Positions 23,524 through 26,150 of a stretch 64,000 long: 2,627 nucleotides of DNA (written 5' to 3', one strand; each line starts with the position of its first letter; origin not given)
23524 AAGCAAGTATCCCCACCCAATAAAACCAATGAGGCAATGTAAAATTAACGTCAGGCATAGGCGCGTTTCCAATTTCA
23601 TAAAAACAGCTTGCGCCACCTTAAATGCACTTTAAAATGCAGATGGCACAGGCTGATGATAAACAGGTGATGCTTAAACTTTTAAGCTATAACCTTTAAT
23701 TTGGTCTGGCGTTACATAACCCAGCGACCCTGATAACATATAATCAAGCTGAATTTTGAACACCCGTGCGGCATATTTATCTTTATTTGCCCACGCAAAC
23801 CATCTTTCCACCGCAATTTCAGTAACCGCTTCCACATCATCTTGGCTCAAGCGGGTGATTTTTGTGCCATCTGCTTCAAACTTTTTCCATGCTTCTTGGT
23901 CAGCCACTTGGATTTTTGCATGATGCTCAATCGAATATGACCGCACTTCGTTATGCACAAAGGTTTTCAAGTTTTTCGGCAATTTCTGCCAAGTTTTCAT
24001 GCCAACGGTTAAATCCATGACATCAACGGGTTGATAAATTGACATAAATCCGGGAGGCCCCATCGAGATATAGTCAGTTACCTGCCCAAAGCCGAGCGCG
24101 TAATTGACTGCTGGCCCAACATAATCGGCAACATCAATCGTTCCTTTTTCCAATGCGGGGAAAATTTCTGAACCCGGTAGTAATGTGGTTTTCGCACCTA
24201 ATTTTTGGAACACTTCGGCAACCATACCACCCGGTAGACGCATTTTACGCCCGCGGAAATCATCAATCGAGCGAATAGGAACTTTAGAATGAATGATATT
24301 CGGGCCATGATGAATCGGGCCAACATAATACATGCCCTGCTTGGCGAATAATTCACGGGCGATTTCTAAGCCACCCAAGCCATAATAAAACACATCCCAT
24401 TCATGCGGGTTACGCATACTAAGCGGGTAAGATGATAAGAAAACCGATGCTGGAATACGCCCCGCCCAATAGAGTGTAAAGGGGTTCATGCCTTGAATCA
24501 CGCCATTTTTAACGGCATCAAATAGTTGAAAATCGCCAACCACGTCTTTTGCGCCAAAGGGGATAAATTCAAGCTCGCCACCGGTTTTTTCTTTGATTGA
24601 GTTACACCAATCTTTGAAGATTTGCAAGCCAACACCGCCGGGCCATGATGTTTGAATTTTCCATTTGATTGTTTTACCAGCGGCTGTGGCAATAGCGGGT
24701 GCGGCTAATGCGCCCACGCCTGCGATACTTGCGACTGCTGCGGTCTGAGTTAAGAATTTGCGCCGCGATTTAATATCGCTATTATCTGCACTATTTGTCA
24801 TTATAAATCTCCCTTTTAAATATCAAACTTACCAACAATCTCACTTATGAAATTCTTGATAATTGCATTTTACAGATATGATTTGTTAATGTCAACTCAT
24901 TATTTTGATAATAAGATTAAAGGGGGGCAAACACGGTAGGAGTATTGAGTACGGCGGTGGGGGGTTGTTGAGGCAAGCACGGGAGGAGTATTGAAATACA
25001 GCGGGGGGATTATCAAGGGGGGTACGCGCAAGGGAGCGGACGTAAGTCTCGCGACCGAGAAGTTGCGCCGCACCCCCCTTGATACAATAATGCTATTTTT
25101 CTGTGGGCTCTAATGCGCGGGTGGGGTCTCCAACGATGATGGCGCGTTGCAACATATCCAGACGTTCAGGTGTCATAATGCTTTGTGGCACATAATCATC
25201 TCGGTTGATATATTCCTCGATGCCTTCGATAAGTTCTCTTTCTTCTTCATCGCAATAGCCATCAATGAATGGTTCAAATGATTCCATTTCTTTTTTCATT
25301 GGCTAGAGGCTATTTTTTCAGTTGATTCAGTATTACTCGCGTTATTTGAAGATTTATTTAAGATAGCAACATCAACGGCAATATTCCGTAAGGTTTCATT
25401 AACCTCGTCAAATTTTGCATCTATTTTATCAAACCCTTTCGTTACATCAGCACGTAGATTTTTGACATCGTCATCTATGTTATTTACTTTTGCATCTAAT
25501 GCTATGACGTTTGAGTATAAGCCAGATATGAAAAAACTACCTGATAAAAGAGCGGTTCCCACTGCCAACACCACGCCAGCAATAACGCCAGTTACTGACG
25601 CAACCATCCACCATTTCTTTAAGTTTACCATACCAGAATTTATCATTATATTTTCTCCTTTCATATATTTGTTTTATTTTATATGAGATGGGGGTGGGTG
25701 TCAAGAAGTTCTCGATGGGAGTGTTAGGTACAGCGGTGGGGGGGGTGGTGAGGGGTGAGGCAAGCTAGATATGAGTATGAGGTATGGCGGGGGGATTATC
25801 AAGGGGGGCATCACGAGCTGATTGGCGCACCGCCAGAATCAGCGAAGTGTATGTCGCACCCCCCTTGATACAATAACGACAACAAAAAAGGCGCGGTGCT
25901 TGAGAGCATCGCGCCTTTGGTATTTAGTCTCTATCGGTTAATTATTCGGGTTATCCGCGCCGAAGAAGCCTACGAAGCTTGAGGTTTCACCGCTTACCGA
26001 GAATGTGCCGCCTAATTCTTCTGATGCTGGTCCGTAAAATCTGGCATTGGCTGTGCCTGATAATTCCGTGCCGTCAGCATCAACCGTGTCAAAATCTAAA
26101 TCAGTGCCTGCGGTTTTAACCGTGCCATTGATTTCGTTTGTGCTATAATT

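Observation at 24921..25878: Two-gene small-protein cassette bracketed by a pair of G-tract-rich repeat elements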

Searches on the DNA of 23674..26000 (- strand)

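Call 13: search_rna_families(source=window, start=24700, end=26000, threshold=evalue, max_evalue=10)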
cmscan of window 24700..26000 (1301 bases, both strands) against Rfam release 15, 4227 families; matches with E-value up to 10: 10.
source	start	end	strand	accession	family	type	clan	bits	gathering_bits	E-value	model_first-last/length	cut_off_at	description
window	25267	25362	-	RF02255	adapt33_1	Gene; lncRNA;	-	24.7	60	3.5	1-76/76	no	Adaptive response 33 conserved region 1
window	25842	25917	+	RF02844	RefA9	Gene; antisense;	-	23.3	49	0.72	1-64/64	no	Enterococcus sRNA A9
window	25807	25918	+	RF01820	RsaE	Gene; sRNA;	-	22.6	79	0.46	1-112/112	no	RNA Staph. aureus E (RoxS)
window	25010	25087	+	RF00647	MIR164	Gene; miRNA;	-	22.1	64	0.12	1-68/68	no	MIR164 microRNA precursor family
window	25012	25083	-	RF03703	mir-3622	Gene; miRNA;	-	20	78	1.3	1-84/84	no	mir-3622 microRNA precursor family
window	25012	25083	+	RF03703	mir-3622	Gene; miRNA;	-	18.3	78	3.4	1-84/84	no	mir-3622 microRNA precursor family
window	25884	25963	-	RF02057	STnc40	Gene; sRNA;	-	17.8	45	5.3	1-70/70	no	Salmonella enterica sRNA STnc40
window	25257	25304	-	RF01179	snoU83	Gene; snRNA; snoRNA; CD-box;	-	17.8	50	8.1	1-84/84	no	Small nucleolar RNA U83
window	24860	24915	-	RF01402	STnc150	Gene; sRNA;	-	15.1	60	1.6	1-267/267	no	STnc150 Hfq binding RNA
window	25230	25252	+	RF00390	TYMV_upPK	Cis-reg;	-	14.6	38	9.3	1-23/23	no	turnip yellow mosaic virus upstream pseudo-knot (TYMV_upPK)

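Call 40: search_with_rna_model(model_id=R1, sources=[L069, L070], max_evalue=1, filters=off)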
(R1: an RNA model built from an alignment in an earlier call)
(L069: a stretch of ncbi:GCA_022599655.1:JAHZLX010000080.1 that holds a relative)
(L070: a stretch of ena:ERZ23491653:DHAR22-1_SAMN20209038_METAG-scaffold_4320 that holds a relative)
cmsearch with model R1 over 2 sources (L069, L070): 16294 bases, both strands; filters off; matches with E-value up to 1: 4.
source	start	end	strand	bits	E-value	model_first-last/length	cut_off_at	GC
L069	5992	6069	+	38.2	1.6e-08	1-88/88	no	0.6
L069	8076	8143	-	11.3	0.21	18-81/88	no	0.63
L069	7958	7992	-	10.2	0.43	1-88/88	no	0.34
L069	7706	7747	-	10.1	0.45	1-88/88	no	0.33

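Call 43: search_with_rna_model(model_id=R1, sources=[L071, L072, L073], max_evalue=1, filters=off)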
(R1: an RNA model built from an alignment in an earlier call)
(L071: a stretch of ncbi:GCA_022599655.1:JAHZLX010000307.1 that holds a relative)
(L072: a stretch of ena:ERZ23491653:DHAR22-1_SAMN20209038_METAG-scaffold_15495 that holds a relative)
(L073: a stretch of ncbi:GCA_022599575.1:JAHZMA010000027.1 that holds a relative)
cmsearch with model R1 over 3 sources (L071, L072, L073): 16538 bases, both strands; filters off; matches with E-value up to 1: 5.
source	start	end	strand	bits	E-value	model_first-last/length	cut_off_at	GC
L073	816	904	+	67.5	2.8e-16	1-88/88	no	0.62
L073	613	698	+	36.8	3.8e-08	1-88/88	no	0.63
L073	2717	2817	-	32.5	5.4e-07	15-84/88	no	0.53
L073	771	806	+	18.9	0.0021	1-88/88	no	0.53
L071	1970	2003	+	11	0.26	1-88/88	no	0.47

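Call 50: search_with_rna_model(model_id=R1, sources=[L074], max_evalue=1, filters=off)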
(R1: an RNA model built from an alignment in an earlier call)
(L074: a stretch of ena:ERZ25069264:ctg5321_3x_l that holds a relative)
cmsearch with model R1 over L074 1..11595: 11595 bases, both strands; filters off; matches with E-value up to 1: 5.
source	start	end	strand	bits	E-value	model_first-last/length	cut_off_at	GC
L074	143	228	-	38.2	1.2e-08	1-88/88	no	0.6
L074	1021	1106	-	35.7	5.4e-08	1-88/88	no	0.62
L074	230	273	-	12.8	0.061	1-88/88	no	0.48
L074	13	75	-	9.1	0.59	1-88/88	no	0.56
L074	3078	3163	-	8.4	0.89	1-88/88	no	0.49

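Call 62: search_with_rna_model(model_id=R1, sources=[L075, L076, L077, L078, L079, L080, L081, L082, L083, L084, L085, L086], max_evalue=1, filters=off)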
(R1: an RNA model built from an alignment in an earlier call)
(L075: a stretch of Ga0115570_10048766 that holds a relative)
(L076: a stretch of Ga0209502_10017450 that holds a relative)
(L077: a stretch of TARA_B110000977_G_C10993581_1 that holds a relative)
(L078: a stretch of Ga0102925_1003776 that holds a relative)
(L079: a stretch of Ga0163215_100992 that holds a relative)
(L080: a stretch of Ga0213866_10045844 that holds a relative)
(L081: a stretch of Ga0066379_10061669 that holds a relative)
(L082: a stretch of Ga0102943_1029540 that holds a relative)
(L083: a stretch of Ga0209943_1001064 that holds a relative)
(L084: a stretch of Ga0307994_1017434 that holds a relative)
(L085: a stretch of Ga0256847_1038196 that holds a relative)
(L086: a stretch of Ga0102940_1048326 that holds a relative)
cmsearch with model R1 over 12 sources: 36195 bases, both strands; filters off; matches with E-value up to 1: 1.
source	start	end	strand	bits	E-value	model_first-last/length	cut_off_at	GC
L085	13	53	-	14.2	0.083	1-88/88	no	0.32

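Call 80: search_with_rna_model(model_id=R1, sources=[L089], max_evalue=1, filters=off)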
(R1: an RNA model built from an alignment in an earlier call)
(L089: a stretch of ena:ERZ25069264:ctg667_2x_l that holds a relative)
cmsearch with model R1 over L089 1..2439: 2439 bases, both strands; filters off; matches with E-value up to 1: 5.
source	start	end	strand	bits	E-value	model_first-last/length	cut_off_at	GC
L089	955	1043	-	106.5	2e-27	1-88/88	no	0.62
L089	945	1033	+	27.5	1.6e-06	1-88/88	no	0.56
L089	1163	1208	+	6.8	0.49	1-88/88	no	0.26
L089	1317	1345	+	6.4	0.63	1-88/88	no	0.59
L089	1327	1355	-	6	0.81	1-88/88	no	0.55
